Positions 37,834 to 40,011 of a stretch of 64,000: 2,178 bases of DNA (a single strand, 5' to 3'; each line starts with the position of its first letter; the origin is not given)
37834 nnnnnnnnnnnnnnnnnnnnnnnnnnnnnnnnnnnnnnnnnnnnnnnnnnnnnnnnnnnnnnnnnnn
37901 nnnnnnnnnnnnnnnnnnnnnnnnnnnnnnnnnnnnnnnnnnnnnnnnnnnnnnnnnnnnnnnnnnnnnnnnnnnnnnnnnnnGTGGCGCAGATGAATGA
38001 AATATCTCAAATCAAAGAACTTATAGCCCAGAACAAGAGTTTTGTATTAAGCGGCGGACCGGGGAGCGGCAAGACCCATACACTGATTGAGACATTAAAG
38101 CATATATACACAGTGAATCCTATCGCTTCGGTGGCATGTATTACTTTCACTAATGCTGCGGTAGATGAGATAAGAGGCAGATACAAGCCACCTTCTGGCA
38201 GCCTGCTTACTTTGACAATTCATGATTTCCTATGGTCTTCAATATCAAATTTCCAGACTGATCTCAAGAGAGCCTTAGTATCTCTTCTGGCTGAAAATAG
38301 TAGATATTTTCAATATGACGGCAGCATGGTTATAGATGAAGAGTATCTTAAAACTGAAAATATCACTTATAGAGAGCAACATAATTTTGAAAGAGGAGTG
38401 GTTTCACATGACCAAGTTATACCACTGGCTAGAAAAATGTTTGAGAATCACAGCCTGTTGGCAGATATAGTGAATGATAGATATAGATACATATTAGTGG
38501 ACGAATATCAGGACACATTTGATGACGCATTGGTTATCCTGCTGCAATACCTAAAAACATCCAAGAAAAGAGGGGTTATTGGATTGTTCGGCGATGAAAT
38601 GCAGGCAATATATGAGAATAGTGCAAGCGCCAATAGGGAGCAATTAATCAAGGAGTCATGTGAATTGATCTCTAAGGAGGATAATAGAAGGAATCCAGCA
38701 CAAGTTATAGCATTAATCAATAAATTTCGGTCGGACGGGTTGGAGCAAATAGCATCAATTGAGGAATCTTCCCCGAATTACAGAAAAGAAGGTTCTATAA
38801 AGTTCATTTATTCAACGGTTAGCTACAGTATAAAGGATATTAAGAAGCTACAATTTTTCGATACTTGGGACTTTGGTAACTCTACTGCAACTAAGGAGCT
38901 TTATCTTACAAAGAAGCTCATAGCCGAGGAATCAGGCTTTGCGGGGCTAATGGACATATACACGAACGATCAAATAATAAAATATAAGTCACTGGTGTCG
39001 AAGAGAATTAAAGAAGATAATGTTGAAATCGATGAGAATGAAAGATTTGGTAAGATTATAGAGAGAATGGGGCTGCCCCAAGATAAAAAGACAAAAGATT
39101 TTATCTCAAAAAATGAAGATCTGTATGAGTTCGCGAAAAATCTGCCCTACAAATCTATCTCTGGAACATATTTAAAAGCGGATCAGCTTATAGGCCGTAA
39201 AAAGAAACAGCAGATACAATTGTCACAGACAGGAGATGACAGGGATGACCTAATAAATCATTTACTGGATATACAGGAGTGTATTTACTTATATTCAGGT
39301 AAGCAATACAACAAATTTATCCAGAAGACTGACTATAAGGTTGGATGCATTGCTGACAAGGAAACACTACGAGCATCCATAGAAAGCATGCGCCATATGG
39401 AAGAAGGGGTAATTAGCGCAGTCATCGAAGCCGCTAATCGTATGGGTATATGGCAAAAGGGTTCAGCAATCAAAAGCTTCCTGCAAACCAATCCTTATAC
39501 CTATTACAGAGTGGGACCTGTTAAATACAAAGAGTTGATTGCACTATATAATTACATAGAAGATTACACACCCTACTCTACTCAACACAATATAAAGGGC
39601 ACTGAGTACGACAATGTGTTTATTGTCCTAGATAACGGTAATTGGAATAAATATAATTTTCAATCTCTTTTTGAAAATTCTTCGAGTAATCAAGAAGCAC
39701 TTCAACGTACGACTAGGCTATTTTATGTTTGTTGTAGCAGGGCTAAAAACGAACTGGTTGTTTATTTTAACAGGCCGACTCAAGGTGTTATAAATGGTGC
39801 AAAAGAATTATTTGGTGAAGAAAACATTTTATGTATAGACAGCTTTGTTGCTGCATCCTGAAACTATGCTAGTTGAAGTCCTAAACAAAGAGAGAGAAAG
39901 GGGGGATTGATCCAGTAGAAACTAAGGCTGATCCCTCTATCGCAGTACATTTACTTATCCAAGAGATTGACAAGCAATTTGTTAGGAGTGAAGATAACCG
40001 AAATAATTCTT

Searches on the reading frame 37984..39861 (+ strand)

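Call 15: search_protein_families(library=ncbifam, proteins=[window:37984-39861:+])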
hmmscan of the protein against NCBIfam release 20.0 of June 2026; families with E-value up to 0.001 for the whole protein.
window:37984-39861:+ (625 aa): 9 families
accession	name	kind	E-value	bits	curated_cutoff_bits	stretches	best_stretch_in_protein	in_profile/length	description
TIGR01074.1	rep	equivalog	5.1e-18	64.7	951.45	1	138-247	178-288/668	DNA helicase Rep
TIGR01075.1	uvrD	equivalog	1.2e-15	56.8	1144.45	2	130-247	173-290/715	DNA helicase II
NF008743.0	PRK11773.1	equivalog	3.2e-15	55.6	965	2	136-243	183-291/720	DNA helicase II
TIGR01073.1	pcrA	equivalog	2.8e-13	49.1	911.2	1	136-214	179-254/725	DNA helicase PcrA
TIGR00609.1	recB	equivalog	5.8e-13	47.9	696.05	1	141-211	344-415/1175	exodeoxyribonuclease V subunit beta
NF008276.0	PRK11054.1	equivalog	3.5e-10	39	543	1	166-214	430-477/684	DNA helicase IV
NF008172.0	PRK10919.1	equivalog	4.2e-09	35.2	1168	1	126-216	167-254/673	DNA helicase Rep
TIGR02784.1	addA_alphas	equivalog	4.3e-06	25.4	860.75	0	19-66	12-60/1138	double-strand break repair helicase AddA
NF008128.0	PRK10876.1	equivalog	0.00096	16.9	1697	0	154-211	365-421/1181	exodeoxyribonuclease V subunit beta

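Call 55: search_protein_families(library=padloc, proteins=[window:37984-39861:+], max_evalue=0.01)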
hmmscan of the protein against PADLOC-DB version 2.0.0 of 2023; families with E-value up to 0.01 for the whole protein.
window:37984-39861:+ (625 aa): 47 families (the best 25 are shown)
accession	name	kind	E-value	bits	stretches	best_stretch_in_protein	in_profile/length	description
PDLC00135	GajB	-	2.9e-187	622.3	1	4-618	7-602/603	UrvD helicase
PDLC00115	GajB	-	8.6e-154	511.2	1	94-618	1-535/537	UrvD helicase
PDLC00125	GajB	-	1.4e-85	286.5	4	124-328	184-404/669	UrvD helicase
PDLC00113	GajB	-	4.8e-81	271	2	5-337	15-355/579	UrvD helicase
PDLC00143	GajB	-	7.7e-70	234.2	3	124-328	157-370/632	UrvD helicase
PDLC00128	GajB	-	2.3e-69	232.8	2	123-616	215-682/685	UrvD helicase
PDLC00111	GajB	-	2.1e-68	229.5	3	122-330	154-366/625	UrvD helicase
PDLC00137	GajB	-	7.3e-52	175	3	116-330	215-434/679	UrvD helicase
PDLC00119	GajB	-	1.3e-48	164.3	3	120-260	173-310/565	UrvD helicase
PDLC00109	GajB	-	3.7e-39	132.7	3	17-260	6-267/647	UrvD helicase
PDLC00117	GajB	-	1.4e-29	101.1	3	12-86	22-102/604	UrvD helicase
PDLC00127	GajB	-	1.6e-27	94.3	3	108-278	142-314/594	UrvD helicase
PDLC00130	GajB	-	4.5e-26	89.2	3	11-68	9-68/589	UrvD helicase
PDLC03802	RTasHel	-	8.5e-26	89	2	16-223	17-244/675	DRT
PDLC00138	GajB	-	7.5e-23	79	3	93-287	147-337/581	UrvD helicase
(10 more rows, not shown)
